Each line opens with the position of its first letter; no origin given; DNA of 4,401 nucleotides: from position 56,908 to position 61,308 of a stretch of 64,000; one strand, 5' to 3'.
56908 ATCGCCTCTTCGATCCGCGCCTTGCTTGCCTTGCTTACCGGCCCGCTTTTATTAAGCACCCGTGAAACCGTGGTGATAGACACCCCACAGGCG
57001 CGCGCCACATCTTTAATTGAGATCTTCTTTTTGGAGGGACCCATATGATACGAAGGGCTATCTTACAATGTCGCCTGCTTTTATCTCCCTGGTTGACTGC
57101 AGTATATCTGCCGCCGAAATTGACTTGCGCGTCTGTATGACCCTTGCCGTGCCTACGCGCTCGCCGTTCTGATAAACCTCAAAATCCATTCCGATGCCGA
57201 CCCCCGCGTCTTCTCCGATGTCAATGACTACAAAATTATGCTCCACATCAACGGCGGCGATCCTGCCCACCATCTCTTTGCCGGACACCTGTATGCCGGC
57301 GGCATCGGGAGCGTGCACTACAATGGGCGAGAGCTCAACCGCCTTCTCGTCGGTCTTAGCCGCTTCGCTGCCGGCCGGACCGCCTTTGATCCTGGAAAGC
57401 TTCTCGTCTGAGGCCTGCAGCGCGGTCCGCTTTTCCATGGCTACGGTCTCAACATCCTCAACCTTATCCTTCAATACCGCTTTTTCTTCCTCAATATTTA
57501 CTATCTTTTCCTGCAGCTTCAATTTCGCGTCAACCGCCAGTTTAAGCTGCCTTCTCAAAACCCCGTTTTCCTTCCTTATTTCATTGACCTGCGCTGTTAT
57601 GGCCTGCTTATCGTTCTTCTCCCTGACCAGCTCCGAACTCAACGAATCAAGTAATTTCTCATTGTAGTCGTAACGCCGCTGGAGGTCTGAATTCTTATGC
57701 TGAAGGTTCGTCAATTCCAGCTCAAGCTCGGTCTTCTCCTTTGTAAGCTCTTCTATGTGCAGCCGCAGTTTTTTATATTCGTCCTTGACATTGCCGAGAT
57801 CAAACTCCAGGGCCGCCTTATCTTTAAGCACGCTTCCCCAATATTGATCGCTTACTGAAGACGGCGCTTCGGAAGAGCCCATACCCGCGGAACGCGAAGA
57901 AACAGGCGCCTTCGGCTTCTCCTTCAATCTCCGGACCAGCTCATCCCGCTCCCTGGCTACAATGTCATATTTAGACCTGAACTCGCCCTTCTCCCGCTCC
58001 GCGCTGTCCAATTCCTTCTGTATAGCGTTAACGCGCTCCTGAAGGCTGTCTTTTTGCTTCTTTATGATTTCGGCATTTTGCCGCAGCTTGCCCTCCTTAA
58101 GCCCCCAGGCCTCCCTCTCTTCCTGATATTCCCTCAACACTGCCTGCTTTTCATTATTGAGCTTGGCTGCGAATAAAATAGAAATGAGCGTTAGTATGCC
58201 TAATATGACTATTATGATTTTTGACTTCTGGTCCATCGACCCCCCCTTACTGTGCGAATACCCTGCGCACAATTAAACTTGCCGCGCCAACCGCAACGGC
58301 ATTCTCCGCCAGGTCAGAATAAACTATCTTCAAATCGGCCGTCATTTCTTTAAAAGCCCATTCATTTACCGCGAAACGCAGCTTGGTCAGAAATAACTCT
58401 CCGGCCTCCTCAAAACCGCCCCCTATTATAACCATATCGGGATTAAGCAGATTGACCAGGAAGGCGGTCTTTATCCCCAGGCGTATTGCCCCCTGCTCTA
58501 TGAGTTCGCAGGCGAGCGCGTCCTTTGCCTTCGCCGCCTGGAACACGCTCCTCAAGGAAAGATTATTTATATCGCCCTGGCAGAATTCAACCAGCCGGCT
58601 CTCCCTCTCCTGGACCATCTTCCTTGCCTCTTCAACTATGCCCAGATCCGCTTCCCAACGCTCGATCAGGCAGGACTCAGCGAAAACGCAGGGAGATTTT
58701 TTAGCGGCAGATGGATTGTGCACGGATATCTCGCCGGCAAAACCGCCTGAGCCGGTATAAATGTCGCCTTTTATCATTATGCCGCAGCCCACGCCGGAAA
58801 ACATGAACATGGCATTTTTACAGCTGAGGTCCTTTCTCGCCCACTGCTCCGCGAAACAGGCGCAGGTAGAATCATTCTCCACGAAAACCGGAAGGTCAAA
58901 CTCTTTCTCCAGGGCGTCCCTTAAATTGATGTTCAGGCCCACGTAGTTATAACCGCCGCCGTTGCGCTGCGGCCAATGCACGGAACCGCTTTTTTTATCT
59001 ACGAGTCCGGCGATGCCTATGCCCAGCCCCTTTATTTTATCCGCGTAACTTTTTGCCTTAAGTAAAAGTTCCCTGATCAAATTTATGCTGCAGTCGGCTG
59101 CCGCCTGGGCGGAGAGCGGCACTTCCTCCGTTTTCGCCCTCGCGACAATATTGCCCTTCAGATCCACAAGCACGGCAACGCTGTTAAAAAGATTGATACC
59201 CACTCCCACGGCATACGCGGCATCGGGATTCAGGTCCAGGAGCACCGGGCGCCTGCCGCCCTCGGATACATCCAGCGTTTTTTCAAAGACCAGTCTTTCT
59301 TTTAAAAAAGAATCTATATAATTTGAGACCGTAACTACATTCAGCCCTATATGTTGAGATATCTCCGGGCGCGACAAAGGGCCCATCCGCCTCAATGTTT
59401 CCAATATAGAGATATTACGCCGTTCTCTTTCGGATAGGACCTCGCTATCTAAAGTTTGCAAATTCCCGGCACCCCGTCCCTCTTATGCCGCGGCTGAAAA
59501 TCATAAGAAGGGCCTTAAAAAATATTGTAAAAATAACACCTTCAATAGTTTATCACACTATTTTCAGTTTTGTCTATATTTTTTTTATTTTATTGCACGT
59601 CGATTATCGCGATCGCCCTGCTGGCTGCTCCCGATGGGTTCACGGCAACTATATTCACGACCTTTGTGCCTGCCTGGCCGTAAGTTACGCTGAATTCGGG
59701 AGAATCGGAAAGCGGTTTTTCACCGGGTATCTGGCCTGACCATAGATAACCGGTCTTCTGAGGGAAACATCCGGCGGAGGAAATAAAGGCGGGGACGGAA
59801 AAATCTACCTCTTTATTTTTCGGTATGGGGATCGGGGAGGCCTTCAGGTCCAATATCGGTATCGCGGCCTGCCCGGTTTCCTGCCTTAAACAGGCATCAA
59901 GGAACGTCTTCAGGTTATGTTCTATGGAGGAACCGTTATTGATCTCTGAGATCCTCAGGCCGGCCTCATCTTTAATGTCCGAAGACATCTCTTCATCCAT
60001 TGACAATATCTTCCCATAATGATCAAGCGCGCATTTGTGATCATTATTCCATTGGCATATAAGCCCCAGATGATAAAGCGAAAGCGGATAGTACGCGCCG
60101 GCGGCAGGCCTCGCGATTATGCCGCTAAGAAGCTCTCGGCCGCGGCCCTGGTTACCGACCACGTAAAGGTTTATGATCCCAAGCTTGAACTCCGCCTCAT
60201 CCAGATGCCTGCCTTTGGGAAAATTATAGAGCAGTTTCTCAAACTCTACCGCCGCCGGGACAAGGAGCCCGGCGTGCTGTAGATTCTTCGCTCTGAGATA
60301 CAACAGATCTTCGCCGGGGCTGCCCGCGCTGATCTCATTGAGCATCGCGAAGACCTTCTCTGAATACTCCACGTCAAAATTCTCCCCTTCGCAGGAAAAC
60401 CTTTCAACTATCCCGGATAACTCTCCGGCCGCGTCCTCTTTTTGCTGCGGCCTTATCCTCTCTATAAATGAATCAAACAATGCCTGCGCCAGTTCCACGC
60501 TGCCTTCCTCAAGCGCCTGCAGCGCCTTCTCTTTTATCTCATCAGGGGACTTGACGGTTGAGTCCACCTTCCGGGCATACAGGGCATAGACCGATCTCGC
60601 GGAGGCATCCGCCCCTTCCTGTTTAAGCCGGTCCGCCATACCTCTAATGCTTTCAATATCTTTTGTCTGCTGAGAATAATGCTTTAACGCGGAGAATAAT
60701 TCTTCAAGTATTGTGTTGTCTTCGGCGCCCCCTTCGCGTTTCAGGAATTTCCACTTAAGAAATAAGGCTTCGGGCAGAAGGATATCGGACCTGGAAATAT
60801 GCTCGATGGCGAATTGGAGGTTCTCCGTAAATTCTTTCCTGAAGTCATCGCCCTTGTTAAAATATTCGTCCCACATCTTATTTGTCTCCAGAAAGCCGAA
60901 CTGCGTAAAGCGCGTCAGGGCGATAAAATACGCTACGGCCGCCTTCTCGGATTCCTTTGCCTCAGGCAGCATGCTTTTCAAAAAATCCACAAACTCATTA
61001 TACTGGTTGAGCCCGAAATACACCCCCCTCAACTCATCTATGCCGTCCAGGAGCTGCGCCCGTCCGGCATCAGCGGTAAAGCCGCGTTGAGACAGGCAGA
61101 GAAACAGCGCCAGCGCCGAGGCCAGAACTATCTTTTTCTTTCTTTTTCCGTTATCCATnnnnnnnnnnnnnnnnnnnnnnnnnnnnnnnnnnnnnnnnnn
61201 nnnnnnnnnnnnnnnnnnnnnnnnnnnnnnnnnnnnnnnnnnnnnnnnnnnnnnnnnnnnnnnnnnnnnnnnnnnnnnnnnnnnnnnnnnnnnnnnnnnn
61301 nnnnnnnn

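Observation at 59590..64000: Glycan-degradation locus: tandem-duplicated ~170-aa domain protein flanked by two paralogous GH-A hydrolases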

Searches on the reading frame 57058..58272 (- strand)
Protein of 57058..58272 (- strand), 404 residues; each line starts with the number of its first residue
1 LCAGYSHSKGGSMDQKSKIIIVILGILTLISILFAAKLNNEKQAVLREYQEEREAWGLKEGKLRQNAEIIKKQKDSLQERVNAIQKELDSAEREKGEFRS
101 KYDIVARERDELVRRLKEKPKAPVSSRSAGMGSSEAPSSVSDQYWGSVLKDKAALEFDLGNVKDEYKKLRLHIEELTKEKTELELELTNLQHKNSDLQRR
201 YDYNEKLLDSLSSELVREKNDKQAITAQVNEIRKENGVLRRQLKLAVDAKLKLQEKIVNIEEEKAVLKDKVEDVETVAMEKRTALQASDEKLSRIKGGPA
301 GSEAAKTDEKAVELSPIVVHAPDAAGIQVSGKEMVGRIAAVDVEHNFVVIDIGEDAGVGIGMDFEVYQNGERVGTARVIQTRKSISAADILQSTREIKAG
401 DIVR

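Call 4: search_protein_families(library=pfam, proteins=[window:57058-58272:-], max_evalue=0.1)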
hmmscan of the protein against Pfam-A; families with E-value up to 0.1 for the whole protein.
window:57058-58272:- (404 aa): 5 families
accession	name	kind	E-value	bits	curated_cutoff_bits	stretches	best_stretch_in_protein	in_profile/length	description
PF13851.11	GAS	-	0.0027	17.6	32.3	0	45-118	62-131/200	Growth-arrest specific micro-tubule binding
PF14197.11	Cep57_CLD_2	-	0.011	16.2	27.1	1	79-119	3-43/67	Centrosome localisation domain of PPC89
PF11418.13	Scaffolding_pro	-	0.02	15.9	25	0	159-201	28-70/100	Phi29 scaffolding protein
PF25450.1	Rab11-FIP3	-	0.02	15.6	31.9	0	44-101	61-118/125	Rab11-FIP3-like domain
PF05911.16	FPP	-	0.021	13.5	40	1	97-291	638-819/871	Filament-like plant protein, long coiled-coil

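Call 6: search_protein_families(library=ncbifam, proteins=[window:57058-58272:-], max_evalue=0.1)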
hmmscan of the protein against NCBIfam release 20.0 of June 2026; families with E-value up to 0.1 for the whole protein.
window:57058-58272:- (404 aa): 7 families
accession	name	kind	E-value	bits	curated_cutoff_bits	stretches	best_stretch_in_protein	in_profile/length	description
TIGR02168.1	SMC_prok_B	equivalog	1.4e-10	39.6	567.35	1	41-296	676-930/1181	chromosome segregation protein SMC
TIGR02169.1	SMC_prok_A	equivalog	1.1e-06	26.7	729.4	1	37-296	203-462/1165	chromosome segregation protein SMC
TIGR04523.1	Mplasa_alph_rch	subfamily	0.00016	19.7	270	1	158-295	427-573/745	helix-rich protein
NF002572.0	PRK02224.1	equivalog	0.00086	17.7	1087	1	36-287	233-451/888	DNA double-strand break repair ATPase Rad50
NF053563.1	Rkd4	equivalog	0.0014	16.9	860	1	163-297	482-611/747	arcadin-4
NF045487.1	ASRP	equivalog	0.049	12.2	300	1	155-296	147-287/593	archaea-specific SMC-related protein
TIGR04211.1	SH3_and_anchor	equivalog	0.093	12.3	65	1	159-243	75-155/198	TIGR04211 family SH3 domain-containing protein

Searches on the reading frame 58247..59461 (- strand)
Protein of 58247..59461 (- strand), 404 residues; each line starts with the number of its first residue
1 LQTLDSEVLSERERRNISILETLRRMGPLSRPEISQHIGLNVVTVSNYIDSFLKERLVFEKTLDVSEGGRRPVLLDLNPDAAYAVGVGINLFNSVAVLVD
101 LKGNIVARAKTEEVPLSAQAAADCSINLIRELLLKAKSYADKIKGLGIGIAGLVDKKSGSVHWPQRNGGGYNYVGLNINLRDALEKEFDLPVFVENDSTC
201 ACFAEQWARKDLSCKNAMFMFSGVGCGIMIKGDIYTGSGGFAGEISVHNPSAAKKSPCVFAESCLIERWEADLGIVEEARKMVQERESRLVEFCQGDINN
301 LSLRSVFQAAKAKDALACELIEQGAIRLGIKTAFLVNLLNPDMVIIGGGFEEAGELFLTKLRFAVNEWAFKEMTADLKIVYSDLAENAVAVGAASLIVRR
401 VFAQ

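Call 4: search_protein_families(library=pfam, proteins=[window:58247-59461:-], max_evalue=0.1)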
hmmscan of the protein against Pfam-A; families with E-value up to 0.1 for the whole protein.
window:58247-59461:- (404 aa): 5 families
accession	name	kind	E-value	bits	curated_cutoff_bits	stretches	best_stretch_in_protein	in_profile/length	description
PF00480.26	ROK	-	5.2e-39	135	22.9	1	95-397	12-291/294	ROK family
PF13412.12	HTH_24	-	0.024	14.6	21.9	1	16-55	5-44/48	Winged helix-turn-helix DNA-binding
PF01047.28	MarR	-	0.052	13.9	24.6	1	17-55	6-44/59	MarR family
PF12802.13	MarR_2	-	0.08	13.6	27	0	16-59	7-51/61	MarR family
PF08279.18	HTH_11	-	0.083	13.2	25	0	17-51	3-38/55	HTH domain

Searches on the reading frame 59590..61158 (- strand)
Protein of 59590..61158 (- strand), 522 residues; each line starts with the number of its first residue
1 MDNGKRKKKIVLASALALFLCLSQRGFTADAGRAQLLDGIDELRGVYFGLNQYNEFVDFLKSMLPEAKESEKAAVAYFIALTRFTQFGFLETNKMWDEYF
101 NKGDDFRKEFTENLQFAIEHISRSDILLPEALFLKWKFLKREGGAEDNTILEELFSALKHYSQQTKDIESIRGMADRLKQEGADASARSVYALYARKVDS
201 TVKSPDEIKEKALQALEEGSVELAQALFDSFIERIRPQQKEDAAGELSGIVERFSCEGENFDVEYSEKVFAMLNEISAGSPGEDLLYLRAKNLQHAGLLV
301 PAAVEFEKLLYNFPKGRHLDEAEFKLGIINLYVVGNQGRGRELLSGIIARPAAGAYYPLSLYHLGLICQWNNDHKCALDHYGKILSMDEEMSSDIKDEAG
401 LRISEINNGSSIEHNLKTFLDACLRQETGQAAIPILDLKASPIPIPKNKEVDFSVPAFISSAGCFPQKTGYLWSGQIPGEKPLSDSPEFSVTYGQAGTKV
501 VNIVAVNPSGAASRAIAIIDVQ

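Call 4: search_protein_families(library=pfam, proteins=[window:59590-61158:-], max_evalue=0.1)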
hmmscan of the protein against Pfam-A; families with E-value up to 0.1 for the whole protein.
window:59590-61158:- (522 aa): 1 family
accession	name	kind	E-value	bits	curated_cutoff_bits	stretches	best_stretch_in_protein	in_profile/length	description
PF00801.26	PKD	-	0.00032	21.1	23.5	1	436-516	2-76/80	PKD domain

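Call 6: search_protein_families(library=ncbifam, proteins=[window:59590-61158:-], max_evalue=0.1)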
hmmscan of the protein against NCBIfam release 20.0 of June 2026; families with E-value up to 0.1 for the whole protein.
window:59590-61158:- (522 aa): 1 family
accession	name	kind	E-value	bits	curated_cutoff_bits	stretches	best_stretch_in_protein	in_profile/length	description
TIGR02795.1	tol_pal_ybgF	equivalog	0.00052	20.6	90.1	0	299-385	18-103/119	tol-pal system protein YbgF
